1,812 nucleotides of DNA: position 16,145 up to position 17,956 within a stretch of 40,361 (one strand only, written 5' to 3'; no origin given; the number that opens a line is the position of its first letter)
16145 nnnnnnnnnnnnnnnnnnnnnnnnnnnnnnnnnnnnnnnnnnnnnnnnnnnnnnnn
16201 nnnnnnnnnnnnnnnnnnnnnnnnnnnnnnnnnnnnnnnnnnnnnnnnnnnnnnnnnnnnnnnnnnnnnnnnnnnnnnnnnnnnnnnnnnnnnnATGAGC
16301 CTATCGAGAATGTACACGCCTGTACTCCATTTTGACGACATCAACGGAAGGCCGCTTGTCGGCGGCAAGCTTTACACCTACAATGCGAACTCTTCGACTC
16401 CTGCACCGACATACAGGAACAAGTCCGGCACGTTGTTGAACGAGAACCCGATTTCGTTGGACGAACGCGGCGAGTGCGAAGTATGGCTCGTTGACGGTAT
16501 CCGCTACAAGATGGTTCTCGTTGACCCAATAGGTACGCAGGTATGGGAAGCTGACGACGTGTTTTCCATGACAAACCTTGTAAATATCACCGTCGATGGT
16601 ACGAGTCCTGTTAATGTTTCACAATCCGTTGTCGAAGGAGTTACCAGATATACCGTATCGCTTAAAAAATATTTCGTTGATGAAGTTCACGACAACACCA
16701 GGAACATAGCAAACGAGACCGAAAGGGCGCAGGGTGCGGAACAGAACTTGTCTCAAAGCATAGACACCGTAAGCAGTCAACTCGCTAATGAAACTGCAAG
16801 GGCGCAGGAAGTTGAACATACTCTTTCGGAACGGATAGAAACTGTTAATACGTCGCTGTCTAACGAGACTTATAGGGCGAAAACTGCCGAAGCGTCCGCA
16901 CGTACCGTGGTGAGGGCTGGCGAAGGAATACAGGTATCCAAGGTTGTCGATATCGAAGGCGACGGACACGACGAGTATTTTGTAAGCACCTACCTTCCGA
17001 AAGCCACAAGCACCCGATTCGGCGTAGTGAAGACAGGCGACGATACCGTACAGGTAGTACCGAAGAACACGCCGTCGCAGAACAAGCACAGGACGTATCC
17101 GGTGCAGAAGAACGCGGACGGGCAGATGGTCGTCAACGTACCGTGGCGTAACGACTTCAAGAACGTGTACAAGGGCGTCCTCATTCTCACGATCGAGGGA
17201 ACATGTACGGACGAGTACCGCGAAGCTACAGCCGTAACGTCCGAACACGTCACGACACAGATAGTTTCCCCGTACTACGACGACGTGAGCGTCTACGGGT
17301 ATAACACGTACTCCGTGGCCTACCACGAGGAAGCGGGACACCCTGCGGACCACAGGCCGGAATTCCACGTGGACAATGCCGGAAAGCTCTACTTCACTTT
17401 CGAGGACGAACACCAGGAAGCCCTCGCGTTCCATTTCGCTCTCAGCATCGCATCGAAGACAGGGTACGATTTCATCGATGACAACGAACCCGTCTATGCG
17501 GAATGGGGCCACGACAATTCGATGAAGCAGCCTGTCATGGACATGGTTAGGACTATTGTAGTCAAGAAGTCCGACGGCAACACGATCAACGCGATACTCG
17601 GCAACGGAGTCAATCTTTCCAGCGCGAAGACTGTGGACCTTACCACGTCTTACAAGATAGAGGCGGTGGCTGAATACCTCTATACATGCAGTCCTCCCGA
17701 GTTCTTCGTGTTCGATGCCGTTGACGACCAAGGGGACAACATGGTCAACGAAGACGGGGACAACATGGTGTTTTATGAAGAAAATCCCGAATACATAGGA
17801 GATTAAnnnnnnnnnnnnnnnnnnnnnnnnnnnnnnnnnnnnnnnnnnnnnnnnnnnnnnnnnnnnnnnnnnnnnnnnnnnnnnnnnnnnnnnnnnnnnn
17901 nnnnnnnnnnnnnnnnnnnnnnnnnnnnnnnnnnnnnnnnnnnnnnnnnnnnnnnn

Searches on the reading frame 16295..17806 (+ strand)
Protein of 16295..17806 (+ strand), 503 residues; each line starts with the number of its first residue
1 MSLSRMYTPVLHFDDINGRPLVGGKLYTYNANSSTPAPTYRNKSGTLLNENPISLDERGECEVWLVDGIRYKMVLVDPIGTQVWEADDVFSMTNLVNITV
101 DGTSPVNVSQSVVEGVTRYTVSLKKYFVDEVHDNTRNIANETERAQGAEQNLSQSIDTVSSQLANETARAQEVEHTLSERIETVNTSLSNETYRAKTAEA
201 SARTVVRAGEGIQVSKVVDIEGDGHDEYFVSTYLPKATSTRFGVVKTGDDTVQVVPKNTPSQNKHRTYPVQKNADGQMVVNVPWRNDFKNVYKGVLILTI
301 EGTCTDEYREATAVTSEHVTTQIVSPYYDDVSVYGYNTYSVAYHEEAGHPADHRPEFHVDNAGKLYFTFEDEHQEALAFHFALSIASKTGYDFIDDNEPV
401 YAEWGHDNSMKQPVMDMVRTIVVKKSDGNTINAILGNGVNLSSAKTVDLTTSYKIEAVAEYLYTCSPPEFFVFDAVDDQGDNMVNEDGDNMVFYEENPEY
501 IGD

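Call 9: search_protein_families(library=phrogs, proteins=[window:16295-17806:+])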
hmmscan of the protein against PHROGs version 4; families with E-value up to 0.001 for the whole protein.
window:16295-17806:+ (503 aa): 1 family
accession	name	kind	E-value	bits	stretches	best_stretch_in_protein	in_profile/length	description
phrog_26190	-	unknown function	1.3e-11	45.3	1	4-90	4-90/260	-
